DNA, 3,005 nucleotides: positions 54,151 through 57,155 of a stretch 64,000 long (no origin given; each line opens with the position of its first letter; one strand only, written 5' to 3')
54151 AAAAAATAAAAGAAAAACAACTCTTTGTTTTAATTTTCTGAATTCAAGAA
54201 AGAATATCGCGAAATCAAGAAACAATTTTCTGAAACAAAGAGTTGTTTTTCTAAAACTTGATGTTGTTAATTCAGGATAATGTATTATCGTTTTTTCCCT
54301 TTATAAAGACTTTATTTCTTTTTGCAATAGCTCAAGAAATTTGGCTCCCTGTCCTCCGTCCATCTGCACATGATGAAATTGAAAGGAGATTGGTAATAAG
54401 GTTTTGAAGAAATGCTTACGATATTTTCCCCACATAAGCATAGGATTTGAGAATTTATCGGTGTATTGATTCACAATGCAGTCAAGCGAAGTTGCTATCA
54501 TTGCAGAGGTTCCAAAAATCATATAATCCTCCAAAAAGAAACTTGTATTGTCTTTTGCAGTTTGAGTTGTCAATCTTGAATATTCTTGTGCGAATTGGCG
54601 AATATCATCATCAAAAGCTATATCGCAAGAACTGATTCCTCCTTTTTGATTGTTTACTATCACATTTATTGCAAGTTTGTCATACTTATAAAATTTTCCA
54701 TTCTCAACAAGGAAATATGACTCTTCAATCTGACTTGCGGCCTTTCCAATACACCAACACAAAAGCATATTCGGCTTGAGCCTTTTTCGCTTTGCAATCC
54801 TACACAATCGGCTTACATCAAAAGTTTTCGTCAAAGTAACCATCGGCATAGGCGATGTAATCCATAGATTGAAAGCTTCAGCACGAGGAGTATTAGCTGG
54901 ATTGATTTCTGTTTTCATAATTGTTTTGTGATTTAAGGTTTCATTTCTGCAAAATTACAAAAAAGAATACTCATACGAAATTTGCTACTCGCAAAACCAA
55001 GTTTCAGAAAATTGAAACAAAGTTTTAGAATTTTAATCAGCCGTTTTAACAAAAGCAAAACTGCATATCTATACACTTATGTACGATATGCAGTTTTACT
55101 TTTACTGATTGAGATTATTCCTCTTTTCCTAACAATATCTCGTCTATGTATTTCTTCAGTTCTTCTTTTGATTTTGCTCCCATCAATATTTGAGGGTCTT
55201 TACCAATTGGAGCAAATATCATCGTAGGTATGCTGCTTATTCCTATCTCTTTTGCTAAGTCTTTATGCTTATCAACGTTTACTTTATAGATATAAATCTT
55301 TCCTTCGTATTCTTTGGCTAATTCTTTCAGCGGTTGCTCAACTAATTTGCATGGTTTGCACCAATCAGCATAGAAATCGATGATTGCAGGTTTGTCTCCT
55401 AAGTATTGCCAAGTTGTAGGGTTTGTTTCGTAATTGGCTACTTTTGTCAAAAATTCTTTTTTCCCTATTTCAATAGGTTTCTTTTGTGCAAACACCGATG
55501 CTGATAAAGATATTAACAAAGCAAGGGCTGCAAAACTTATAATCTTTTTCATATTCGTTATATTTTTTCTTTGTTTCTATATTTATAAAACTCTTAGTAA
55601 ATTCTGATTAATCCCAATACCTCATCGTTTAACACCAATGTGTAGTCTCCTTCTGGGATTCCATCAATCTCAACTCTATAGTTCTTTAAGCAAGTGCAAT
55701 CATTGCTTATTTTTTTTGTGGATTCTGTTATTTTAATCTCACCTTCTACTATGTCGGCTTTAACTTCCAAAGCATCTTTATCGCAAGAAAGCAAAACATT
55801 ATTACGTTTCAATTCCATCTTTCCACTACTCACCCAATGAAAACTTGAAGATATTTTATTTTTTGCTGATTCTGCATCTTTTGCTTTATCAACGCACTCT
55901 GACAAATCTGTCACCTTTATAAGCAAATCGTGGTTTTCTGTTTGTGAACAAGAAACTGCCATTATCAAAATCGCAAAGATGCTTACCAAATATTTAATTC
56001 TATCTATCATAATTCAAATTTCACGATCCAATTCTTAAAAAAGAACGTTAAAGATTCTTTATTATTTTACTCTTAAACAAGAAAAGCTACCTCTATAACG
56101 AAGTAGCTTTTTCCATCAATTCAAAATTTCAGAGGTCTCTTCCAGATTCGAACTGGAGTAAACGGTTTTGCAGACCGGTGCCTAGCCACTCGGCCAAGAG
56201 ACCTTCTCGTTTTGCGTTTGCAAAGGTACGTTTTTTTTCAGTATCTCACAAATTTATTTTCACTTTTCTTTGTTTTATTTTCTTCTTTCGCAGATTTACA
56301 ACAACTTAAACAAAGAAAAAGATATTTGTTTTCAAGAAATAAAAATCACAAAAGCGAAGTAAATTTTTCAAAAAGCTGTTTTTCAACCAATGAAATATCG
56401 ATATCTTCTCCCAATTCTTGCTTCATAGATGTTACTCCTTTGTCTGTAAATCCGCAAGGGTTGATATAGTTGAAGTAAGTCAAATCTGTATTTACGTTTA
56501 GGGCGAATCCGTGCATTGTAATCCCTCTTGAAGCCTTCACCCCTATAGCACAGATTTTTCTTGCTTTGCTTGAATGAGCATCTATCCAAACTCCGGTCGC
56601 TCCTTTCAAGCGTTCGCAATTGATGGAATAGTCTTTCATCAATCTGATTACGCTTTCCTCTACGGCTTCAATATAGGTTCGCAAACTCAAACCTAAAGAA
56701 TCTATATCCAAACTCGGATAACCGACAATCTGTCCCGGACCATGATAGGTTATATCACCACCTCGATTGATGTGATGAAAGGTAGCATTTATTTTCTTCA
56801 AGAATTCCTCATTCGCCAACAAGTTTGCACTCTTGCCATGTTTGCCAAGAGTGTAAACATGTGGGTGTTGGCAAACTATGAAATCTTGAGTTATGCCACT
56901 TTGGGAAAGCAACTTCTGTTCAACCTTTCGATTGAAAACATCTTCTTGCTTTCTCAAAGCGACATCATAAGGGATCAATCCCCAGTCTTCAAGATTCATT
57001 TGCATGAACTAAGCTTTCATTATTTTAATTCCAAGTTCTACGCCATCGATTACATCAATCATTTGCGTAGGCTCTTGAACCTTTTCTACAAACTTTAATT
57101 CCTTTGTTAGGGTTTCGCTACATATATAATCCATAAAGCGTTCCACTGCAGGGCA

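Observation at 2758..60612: Dispersed family of head-to-tail 21-nt units filling many intergenic regions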

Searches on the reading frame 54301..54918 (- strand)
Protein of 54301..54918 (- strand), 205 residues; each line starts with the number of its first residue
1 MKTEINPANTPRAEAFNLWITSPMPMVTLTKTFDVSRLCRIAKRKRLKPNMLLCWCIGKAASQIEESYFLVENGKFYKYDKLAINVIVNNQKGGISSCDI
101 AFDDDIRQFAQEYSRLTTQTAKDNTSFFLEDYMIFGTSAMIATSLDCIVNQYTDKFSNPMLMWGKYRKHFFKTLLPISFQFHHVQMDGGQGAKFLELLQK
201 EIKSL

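Call 29: search_protein_families(library=pfam, proteins=[window:54301-54918:-], max_evalue=0.01)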
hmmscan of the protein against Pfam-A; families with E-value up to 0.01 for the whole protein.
window:54301-54918:- (205 aa): 1 family
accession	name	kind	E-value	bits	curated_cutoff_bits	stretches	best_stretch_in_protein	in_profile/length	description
PF00302.23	CAT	-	5.5e-12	46.5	23.5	1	11-199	12-205/205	Chloramphenicol acetyltransferase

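Call 34: find_encoding_contigs(protein=window:54301-54918:-, flank=2500, max_places=10)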
Protein window:54301-54918:- (205 aa): no gene with exactly this product is on record in the collection.

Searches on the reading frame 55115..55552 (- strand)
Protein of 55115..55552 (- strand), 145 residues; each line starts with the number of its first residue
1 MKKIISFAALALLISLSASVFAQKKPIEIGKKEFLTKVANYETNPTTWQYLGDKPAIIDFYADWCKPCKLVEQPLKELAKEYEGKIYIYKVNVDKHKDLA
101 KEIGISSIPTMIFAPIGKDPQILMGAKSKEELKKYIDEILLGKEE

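Call 29: search_protein_families(library=pfam, proteins=[window:55115-55552:-], max_evalue=0.01)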
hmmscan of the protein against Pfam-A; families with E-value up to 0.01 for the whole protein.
window:55115-55552:- (145 aa): 9 families
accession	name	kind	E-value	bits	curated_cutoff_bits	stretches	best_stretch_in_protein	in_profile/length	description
PF00085.26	Thioredoxin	-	3e-24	85.4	23.5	1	53-138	18-103/103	Thioredoxin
PF13098.12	Thioredoxin_2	-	6.3e-09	36.6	27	1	54-135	6-103/104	Thioredoxin-like domain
PF00578.27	AhpC-TSA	-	3.6e-06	27.4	26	1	40-111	12-85/124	AhpC/TSA family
PF13905.12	Thioredoxin_8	-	3.2e-05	24.6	27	1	54-95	2-45/94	Thioredoxin-like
PF13728.12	TraF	-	0.0013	19.1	23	1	38-134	114-221/224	F plasmid transfer operon protein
PF13192.12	Thioredoxin_3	-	0.0013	19.1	24.8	1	65-136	10-75/76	Thioredoxin domain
PF04756.19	OST3_OST6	-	0.0018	18.2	27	1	65-121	46-109/294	OST3 / OST6 family, transporter family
PF01323.26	DSBA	-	0.0048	17.1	25.6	0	89-136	148-190/191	DSBA-like thioredoxin domain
PF13848.12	Thioredoxin_6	-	0.0053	17.1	27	1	55-114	97-156/184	Thioredoxin-like domain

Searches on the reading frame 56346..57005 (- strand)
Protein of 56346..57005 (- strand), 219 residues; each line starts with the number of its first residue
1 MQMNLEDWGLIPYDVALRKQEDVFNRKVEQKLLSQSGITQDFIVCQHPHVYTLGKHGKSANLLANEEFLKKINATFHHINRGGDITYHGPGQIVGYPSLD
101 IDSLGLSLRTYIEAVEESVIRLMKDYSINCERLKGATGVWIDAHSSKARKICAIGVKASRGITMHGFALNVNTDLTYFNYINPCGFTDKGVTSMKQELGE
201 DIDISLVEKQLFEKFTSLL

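Call 67: search_protein_families(library=pfam, proteins=[window:56346-57005:-], max_evalue=0.00001)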
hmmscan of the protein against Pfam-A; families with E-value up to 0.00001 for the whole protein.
window:56346-57005:- (219 aa): 1 family
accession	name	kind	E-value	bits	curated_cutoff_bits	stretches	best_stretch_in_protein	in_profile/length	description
PF21948.1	LplA-B_cat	-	3e-45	155.1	27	1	24-215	4-199/200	Lipoyl protein ligase A/B catalytic domain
